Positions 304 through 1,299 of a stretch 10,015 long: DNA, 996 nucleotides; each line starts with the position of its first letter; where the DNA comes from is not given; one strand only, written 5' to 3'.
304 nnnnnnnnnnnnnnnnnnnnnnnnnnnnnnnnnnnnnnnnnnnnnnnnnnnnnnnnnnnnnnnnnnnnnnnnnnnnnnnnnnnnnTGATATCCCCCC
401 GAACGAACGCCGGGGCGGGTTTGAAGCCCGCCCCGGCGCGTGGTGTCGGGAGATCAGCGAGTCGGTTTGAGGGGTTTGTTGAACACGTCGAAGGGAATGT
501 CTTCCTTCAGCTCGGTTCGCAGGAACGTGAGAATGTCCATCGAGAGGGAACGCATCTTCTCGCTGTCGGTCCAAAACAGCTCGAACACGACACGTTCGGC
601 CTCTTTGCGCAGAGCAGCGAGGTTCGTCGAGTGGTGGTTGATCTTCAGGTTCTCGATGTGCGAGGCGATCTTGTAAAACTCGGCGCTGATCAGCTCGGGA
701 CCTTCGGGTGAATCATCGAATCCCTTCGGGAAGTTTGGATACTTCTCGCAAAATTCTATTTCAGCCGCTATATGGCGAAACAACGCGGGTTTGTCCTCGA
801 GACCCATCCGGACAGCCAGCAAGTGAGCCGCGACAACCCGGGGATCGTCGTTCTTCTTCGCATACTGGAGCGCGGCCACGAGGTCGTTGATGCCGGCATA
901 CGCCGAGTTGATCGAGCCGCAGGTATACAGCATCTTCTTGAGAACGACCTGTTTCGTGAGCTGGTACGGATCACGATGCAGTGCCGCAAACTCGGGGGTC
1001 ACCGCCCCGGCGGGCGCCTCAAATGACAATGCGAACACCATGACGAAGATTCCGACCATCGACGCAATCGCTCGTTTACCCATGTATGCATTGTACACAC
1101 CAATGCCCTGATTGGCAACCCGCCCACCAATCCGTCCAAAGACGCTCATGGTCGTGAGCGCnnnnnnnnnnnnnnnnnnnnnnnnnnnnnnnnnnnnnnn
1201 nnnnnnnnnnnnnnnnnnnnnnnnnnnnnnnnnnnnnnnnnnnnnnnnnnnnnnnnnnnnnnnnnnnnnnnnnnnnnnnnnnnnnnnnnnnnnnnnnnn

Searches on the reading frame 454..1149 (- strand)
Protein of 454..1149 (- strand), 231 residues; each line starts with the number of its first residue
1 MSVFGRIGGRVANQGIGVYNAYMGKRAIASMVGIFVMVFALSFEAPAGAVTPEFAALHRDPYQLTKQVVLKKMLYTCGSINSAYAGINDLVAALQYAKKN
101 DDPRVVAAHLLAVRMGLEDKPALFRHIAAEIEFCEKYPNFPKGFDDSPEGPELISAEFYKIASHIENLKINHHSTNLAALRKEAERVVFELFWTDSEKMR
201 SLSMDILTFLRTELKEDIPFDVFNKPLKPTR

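Call 55: search_protein_families(library=pfam, proteins=[window:454-1149:-], max_evalue=0.01)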
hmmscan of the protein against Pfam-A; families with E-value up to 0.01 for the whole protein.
window:454-1149:- (231 aa): 1 family
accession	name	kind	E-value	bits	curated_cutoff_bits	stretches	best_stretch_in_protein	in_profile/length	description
PF18470.6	Cas9_a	-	0.0077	16.4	26.9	0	157-208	27-78/221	Cas9 alpha-helical lobe domain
